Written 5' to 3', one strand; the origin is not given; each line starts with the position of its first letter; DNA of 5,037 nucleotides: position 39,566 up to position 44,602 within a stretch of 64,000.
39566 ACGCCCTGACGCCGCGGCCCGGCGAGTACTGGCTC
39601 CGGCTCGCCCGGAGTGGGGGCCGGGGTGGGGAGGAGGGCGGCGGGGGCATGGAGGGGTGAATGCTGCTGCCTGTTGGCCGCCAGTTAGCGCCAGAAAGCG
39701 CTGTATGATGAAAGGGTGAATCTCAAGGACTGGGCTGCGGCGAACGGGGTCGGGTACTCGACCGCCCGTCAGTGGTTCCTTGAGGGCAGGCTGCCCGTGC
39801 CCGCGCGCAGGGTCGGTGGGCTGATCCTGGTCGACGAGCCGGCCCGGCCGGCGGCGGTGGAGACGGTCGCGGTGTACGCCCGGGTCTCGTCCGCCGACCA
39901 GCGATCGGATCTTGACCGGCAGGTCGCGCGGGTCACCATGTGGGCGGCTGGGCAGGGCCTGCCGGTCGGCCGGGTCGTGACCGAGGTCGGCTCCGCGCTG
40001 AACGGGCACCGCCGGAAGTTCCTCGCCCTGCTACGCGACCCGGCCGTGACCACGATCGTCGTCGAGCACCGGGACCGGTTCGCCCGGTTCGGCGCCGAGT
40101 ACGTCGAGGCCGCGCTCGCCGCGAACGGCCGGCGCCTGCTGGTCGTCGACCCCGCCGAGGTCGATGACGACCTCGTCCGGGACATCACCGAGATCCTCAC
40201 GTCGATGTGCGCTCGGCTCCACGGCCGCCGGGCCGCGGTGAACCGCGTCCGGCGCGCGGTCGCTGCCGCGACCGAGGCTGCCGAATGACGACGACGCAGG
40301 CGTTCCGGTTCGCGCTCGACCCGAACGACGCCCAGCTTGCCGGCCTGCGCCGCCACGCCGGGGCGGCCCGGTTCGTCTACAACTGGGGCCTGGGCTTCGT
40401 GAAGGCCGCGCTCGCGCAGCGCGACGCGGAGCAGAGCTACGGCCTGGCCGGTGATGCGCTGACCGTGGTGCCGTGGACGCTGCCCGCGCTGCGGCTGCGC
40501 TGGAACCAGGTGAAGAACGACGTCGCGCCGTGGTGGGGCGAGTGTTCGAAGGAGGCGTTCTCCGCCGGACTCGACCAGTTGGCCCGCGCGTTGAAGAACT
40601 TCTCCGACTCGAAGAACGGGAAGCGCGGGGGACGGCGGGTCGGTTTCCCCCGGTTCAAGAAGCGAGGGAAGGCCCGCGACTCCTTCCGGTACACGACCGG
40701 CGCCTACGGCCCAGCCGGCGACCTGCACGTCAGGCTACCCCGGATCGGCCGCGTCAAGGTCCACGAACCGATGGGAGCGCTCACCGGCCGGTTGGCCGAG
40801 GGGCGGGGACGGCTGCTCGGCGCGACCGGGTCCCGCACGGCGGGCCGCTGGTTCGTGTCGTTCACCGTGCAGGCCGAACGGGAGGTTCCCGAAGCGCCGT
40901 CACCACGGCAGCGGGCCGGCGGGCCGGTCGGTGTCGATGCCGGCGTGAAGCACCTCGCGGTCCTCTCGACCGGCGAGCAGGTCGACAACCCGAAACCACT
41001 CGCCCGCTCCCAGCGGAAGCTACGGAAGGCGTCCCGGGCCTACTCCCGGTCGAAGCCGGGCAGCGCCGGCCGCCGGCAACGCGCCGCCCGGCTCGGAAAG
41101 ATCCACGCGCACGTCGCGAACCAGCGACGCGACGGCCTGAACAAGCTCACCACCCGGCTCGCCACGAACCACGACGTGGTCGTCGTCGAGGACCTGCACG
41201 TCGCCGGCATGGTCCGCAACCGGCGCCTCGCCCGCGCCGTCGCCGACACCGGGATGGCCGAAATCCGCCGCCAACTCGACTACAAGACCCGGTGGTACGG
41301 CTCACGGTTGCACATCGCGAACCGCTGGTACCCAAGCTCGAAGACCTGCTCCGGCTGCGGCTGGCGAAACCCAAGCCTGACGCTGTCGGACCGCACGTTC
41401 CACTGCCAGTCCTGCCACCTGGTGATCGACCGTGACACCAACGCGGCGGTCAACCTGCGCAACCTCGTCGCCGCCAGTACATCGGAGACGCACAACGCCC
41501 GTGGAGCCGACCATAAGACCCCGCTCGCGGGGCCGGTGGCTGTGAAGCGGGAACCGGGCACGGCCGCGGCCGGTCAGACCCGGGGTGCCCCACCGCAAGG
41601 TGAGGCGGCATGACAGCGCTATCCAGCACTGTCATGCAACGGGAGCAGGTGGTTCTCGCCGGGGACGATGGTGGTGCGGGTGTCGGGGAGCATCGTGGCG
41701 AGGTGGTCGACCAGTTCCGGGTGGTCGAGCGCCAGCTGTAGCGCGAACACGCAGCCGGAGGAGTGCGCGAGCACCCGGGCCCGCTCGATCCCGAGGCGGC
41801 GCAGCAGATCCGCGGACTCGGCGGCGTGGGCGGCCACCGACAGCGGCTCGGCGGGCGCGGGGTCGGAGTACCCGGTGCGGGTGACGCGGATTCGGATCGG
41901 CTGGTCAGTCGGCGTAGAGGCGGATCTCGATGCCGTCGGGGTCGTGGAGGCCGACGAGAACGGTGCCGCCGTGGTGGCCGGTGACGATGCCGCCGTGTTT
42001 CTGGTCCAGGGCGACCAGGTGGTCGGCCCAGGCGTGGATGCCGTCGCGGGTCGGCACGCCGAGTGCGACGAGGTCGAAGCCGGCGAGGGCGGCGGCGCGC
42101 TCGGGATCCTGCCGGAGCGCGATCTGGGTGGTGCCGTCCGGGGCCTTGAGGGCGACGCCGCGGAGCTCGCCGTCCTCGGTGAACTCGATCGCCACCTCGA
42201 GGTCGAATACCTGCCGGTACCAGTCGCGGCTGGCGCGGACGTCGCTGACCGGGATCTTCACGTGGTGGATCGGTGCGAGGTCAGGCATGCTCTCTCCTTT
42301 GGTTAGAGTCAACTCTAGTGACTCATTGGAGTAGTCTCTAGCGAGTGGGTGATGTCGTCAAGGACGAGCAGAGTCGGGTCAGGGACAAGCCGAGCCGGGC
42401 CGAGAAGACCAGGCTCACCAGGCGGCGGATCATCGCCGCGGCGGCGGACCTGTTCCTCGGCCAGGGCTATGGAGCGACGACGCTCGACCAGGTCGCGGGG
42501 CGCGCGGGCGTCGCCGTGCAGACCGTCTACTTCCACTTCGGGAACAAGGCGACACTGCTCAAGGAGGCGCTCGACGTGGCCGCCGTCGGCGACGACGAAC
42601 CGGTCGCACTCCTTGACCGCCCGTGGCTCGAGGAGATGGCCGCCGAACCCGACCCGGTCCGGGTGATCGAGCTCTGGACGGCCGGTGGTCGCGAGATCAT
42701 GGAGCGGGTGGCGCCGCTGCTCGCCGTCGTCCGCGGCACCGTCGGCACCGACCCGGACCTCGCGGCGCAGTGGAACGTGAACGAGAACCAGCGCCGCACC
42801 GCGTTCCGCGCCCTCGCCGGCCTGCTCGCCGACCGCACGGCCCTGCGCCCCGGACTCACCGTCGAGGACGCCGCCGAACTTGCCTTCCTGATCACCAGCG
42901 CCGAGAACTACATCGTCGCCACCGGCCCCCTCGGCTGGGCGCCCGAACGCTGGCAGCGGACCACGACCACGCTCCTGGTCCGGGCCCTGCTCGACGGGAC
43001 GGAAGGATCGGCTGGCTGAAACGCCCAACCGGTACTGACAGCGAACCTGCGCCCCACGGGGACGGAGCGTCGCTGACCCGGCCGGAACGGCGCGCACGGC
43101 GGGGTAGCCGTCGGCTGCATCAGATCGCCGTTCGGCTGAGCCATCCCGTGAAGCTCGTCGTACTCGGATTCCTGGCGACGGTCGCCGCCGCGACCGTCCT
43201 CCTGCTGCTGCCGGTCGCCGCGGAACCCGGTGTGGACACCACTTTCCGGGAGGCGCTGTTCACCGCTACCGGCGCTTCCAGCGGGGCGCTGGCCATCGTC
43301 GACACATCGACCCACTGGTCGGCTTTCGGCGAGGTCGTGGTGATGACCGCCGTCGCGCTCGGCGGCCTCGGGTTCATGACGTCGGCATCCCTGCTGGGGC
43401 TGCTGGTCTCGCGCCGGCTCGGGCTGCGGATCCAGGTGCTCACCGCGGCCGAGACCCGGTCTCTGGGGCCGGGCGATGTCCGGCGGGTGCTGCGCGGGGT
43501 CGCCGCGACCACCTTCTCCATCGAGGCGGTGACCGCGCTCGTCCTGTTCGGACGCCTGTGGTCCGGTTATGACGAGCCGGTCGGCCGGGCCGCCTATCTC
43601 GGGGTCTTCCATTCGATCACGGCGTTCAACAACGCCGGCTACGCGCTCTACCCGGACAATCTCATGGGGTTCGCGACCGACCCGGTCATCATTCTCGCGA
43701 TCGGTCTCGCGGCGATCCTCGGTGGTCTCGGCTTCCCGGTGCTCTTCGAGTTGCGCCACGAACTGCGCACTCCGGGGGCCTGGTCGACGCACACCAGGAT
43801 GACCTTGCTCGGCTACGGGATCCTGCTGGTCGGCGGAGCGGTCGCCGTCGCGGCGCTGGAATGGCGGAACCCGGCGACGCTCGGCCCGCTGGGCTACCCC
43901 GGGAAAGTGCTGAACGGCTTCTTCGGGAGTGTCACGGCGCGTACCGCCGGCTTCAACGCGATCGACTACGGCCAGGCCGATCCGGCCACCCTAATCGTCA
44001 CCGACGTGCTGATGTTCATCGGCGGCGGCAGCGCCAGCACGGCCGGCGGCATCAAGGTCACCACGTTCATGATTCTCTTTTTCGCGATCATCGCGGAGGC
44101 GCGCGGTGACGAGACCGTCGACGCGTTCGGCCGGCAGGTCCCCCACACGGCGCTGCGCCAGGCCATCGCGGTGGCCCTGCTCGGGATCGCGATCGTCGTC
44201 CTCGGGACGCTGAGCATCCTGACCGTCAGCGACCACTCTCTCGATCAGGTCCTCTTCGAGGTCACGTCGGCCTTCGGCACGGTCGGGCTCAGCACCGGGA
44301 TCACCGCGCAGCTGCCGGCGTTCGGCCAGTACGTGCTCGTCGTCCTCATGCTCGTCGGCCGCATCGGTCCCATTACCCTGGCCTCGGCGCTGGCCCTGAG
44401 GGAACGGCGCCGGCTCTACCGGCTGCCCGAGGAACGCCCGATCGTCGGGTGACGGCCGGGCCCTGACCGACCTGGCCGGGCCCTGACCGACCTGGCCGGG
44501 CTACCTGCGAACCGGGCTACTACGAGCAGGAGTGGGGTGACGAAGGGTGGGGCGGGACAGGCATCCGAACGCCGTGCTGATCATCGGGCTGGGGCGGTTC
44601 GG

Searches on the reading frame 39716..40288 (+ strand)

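Call 22: search_protein_families(library=ncbifam, proteins=[window:39716-40288:+], max_evalue=0.001)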
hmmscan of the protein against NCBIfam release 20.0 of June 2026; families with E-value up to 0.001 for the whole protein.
window:39716-40288:+ (190 aa): 1 family
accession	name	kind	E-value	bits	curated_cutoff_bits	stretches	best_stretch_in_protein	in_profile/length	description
NF033518.0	transpos_IS607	equivalog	6.1e-60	202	110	1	4-176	1-186/187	IS607 family transposase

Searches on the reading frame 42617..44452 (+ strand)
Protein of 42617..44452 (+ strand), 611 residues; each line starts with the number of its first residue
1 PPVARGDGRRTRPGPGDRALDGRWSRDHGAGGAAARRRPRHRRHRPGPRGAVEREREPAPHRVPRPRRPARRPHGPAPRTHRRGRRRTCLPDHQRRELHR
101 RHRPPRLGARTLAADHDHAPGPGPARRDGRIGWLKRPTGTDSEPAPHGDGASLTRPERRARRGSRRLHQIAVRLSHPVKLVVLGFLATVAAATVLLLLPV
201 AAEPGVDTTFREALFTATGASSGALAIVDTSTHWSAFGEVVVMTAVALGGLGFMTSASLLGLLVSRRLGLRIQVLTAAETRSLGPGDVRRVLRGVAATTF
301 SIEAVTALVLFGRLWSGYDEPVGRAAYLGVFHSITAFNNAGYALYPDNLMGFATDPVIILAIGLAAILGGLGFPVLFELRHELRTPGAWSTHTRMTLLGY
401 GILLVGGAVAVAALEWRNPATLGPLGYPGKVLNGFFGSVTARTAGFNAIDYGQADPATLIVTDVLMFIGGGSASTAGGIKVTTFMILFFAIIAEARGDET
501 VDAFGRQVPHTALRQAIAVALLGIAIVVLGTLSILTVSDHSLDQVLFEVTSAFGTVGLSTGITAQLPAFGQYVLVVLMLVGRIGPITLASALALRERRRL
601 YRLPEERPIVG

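Call 22: search_protein_families(library=ncbifam, proteins=[window:42617-44452:+], max_evalue=0.001)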
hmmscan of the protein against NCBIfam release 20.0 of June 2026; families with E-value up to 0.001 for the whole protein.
window:42617-44452:+ (611 aa): 2 families
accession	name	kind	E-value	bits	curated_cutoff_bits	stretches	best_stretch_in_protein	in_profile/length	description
TIGR00933.1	2a38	subfamily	7.8e-80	268.9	331.15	1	195-582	1-391/391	TrkH family potassium uptake protein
TIGR00934.2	2a38euk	subfamily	1.1e-18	67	441.9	3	307-378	502-577/834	TRK family potassium/sodium uptake transporter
